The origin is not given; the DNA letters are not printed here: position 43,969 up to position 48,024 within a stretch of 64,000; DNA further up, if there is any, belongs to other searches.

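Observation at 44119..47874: PolC at the canonical locus lacks its proofreading exonuclease domain but keeps a complete PHP metal-ligand set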

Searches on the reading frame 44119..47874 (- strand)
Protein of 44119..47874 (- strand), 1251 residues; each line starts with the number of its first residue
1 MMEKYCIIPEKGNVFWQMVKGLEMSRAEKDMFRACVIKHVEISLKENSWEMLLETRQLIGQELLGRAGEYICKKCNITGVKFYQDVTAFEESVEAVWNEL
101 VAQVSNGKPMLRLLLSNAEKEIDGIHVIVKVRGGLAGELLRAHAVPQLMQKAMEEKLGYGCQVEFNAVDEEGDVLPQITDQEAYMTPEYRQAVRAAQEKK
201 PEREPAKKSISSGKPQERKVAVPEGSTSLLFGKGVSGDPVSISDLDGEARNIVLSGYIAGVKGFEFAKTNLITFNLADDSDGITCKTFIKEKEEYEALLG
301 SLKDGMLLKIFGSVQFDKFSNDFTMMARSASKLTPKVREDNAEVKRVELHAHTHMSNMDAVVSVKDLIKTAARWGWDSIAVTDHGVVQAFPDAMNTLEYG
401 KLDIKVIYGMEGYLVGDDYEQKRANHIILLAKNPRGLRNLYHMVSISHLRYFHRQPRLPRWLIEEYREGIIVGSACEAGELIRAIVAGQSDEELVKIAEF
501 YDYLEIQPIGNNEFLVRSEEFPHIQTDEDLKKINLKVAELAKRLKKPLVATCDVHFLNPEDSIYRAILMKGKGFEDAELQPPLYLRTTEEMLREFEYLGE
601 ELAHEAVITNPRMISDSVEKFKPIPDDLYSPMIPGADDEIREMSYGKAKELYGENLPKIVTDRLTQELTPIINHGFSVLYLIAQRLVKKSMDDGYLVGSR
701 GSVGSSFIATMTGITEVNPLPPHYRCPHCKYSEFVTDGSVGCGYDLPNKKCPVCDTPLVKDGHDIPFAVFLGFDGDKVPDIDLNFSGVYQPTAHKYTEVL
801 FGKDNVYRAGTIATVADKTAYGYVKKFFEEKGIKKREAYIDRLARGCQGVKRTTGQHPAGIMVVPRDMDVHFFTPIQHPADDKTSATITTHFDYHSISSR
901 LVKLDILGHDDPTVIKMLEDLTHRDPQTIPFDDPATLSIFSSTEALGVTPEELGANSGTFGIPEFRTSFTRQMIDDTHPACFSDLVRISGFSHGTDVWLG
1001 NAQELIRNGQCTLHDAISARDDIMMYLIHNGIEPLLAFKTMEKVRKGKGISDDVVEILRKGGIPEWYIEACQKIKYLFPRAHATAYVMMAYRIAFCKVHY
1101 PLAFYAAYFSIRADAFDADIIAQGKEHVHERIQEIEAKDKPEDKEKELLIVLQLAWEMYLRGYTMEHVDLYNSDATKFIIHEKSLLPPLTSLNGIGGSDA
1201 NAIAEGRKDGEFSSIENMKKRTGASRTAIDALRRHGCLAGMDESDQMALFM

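Call 3: search_protein_families(library=pfam, proteins=[window:44119-47874:-], max_evalue=1)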
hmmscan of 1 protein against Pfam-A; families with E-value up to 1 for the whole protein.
window:44119-47874:- (1251 aa): 9 families
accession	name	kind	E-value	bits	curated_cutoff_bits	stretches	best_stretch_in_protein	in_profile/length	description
PF07733.18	DNA_pol3_alpha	-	3.5e-55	187.9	23.9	1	639-908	2-260/260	Bacterial DNA polymerase III alpha NTPase domain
PF02811.25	PHP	-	1.3e-30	107.3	26.4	1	348-501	1-148/164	PHP domain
PF17657.6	DNA_pol3_finger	-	2.2e-22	79.6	22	1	911-1048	1-147/166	Bacterial DNA polymerase III alpha subunit finger domain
PF14579.12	HHH_6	-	2.3e-09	37.8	25.6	1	1163-1243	2-85/90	Helix-hairpin-helix motif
PF11490.13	DNA_pol3_a_NII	-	3.3e-08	33.9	26.3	1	97-209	3-113/117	DNA polymerase III polC-type N-terminus II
PF01336.31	tRNA_anti-codon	-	0.00013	22.2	27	1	254-330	3-72/75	OB-fold nucleic acid binding domain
PF12836.13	HHH_3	-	0.018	15.6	27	1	1189-1232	16-60/65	Helix-hairpin-helix motif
PF09217.15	EcoRII-N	-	0.056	13.7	25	1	852-903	18-68/154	Restriction endonuclease EcoRII, N-terminal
PF06677.18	Auto_anti-p27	-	0.096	13.2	24.1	1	743-761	10-28/40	Sjogren's syndrome/scleroderma autoantigen 1 (Autoantigen p27)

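Call 4: search_protein_families(library=ncbifam, proteins=[window:44119-47874:-], max_evalue=0.01)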
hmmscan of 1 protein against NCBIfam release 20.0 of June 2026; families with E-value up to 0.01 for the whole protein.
window:44119-47874:- (1251 aa): 21 families
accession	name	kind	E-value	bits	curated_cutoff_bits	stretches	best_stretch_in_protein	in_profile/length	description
NF001688.0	PRK00448.1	equivalog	0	1530.6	873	2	417-1250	607-1444/1445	PolC-type DNA polymerase III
TIGR01405.1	polC_Gram_pos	equivalog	0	1393.2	1043.45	2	418-1250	374-1211/1211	DNA polymerase III subunit alpha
TIGR00594.1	polc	superfamily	7.3e-66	222.9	434.35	3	347-721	2-382/1022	DNA polymerase III subunit alpha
NF005298.0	PRK06826.1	equivalog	1.1e-63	215.4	1260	3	346-720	5-379/1151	DNA polymerase III subunit alpha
NF004226.0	PRK05673.1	equivalog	6.9e-60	203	1002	3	346-721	6-385/1146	DNA polymerase III subunit alpha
NF005617.0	PRK07374.1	equivalog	3.6e-47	161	1653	2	347-720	4-390/1170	DNA polymerase III subunit alpha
NF007079.0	PRK09532.1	equivalog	7.3e-40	136.9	1525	2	347-720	4-388/876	DNA polymerase III subunit alpha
NF005377.0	PRK06920.1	equivalog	9.1e-34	116.5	1806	2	345-720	2-364/1108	DNA polymerase III subunit alpha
NF004225.0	PRK05672.1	subfamily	1.8e-31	109.1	939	2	345-719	5-372/1047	error-prone DNA polymerase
NF005516.0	PRK07135.1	equivalog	1.5e-23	83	1084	3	656-720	250-314/974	DNA polymerase III DnaE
NF005582.0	PRK07279.1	equivalog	5.1e-23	81.1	1279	3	1075-1145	677-747/1033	DNA polymerase III subunit alpha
NF004550.0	PRK05898.1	equivalog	2.9e-11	42.3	1182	1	655-720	249-315/971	DNA polymerase III subunit alpha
TIGR01259.1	comE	subfamily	7.2e-06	26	152.35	1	1187-1232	68-114/120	comEA protein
NF047791.1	RNaseRnm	equivalog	7.6e-06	25.4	375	1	347-411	3-65/275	RNase RNM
TIGR00426.1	TIGR00426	subfamily_domain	0.00042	20.3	53.1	0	1190-1228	20-59/69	competence protein ComEA helix-hairpin-helix repeat region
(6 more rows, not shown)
